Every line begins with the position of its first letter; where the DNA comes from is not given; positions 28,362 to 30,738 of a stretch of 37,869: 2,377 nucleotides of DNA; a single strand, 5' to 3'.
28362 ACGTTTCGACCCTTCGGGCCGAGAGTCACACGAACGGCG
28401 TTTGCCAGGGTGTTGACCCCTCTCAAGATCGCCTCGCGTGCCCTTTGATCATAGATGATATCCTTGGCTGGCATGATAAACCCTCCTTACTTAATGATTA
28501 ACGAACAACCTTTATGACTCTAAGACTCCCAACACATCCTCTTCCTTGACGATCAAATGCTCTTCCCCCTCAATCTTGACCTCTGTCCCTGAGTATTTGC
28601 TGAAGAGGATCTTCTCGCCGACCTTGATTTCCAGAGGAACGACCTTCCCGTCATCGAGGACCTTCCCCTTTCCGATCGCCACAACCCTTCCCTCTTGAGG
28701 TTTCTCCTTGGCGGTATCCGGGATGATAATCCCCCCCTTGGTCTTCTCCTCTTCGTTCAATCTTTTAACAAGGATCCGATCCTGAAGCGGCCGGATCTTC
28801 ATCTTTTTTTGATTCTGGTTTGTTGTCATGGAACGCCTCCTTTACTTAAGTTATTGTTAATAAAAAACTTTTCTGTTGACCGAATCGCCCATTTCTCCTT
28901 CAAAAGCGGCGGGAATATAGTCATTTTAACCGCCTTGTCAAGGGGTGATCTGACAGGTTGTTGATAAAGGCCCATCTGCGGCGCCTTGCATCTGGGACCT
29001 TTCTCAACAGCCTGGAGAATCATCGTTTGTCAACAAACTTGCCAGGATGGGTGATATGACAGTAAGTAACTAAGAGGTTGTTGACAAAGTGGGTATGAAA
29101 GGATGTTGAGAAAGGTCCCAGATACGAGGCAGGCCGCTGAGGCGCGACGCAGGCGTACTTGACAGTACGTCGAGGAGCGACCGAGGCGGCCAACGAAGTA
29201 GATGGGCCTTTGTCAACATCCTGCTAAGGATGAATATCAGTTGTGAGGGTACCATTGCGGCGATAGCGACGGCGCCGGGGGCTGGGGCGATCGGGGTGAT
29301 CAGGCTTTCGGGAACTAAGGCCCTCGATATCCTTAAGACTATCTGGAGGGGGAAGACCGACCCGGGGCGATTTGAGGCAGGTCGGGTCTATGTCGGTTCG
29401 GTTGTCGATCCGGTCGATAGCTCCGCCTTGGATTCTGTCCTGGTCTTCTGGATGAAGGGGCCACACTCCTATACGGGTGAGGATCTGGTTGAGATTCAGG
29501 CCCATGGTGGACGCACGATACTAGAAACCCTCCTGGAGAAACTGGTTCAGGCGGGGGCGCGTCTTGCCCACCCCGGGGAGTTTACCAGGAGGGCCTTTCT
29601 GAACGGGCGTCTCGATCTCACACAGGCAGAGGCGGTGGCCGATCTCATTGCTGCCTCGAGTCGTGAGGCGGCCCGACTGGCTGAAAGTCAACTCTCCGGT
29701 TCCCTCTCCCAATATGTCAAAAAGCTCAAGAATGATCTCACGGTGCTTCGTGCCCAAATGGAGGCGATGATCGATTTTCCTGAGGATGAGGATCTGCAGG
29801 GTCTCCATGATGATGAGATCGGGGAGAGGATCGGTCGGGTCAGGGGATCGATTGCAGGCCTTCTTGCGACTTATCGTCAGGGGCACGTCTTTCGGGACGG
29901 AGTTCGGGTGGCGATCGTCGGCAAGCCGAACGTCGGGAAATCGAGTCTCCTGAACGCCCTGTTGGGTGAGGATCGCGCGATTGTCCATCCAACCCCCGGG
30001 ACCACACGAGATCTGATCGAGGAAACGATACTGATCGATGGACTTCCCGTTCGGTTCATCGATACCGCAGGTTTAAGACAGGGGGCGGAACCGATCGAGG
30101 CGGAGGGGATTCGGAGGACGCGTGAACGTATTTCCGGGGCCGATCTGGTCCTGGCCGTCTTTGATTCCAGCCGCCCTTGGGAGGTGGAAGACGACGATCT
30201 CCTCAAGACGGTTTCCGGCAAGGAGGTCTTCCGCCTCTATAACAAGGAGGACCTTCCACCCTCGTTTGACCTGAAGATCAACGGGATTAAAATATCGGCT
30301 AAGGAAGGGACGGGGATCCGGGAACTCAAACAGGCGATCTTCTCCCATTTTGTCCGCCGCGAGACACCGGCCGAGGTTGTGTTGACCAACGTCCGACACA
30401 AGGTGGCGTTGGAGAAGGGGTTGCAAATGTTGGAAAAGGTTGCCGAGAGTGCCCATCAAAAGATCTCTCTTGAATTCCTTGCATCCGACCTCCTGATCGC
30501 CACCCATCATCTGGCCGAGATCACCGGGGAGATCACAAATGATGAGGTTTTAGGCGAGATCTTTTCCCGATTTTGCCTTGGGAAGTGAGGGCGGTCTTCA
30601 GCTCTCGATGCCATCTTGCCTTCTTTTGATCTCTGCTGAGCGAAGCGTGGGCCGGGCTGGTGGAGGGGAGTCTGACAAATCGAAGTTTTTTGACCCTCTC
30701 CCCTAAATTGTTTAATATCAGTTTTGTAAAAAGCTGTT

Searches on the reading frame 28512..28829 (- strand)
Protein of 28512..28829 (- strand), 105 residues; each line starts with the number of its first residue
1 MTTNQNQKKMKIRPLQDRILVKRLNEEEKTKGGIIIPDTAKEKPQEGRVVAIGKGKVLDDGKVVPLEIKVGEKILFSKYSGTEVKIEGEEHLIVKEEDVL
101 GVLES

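Call 14: search_protein_families(library=pfam, proteins=[window:28512-28829:-])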
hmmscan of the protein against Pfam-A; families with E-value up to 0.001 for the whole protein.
window:28512-28829:- (105 aa): 1 family
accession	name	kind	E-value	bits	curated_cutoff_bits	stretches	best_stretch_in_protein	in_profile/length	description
PF00166.26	Cpn10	-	3.9e-37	126.6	21.1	1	11-102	1-92/93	Chaperonin 10 Kd subunit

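Call 55: find_encoding_contigs(protein=window:28512-28829:-, flank=3000, max_places=10)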
Protein window:28512-28829:- (105 aa): 3 contigs read that carry it; 3 places shown.
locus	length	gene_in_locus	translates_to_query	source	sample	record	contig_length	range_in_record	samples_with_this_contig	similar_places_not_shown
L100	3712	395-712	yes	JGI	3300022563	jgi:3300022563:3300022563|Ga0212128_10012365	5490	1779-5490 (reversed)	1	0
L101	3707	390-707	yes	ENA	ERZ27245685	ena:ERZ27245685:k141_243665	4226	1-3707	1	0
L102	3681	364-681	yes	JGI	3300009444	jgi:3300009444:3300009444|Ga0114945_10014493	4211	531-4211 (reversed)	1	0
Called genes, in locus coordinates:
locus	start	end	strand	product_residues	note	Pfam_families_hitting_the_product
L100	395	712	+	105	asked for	PF00166:Cpn10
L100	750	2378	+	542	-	PF00118:Cpn60_TCP1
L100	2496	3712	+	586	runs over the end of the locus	-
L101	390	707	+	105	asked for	PF00166:Cpn10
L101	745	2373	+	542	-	PF00118:Cpn60_TCP1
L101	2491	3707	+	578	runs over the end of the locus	?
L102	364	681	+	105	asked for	PF00166:Cpn10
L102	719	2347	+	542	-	PF00118:Cpn60_TCP1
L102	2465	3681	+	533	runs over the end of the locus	-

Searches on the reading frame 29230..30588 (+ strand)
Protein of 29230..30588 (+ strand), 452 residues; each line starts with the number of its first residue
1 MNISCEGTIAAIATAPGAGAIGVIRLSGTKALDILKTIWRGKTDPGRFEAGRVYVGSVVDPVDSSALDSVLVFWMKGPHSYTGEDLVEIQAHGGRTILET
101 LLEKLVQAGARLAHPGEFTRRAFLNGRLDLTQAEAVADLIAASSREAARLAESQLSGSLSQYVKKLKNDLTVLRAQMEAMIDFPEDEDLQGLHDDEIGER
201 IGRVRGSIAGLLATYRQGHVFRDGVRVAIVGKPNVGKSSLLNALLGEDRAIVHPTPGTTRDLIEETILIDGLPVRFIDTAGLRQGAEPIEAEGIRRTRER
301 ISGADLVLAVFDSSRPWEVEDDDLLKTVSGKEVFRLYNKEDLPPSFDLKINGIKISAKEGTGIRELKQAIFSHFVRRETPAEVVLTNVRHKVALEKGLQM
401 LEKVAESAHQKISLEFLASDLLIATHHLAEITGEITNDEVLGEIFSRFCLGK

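Call 14: search_protein_families(library=pfam, proteins=[window:29230-30588:+])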
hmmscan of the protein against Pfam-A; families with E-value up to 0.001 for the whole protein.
window:29230-30588:+ (452 aa): 6 families
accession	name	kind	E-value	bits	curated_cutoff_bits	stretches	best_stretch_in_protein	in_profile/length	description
PF12631.12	MnmE_helical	-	4.6e-58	197.3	40.1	1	130-449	1-211/211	MnmE helical domain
PF10396.14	TrmE_N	-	1e-41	142.2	29.8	1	8-127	1-117/117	GTP-binding protein TrmE N-terminus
PF01926.29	MMR_HSR1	-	1e-26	93.7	21.9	1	226-339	1-113/113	50S ribosome-binding GTPase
PF02421.24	FeoB_N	-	2e-08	34.3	27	1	226-314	2-89/156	Ferrous iron transport protein B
PF00350.29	Dynamin_N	-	1.7e-07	31.9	27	1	227-260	1-34/168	Dynamin family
PF04548.22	AIG1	-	0.00059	19.6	27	1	226-328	2-107/212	AIG1 family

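Call 36: find_encoding_contigs(protein=window:29230-30588:+, flank=10000, max_places=10)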
Protein window:29230-30588:+ (452 aa): 1 contig read that carries it; 1 place shown.
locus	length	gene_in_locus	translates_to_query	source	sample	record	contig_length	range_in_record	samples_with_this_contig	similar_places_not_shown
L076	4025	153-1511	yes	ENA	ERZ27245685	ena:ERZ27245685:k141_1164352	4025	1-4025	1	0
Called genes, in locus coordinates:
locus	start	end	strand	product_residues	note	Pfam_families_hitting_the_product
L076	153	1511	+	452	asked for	PF10396:TrmE_N, PF12631:MnmE_helical, PF01926:MMR_HSR1, PF02421:FeoB_N (weak), PF00350:Dynamin_N (faint)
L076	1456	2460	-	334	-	PF01902:Diphthami_syn_2_N, PF28410:Diphthami_syn_2_C (weak), PF03167:UDG (weak)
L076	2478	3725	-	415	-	PF00270:DEAD, PF04851:ResIII (weak), PF00271:Helicase_C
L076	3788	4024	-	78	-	?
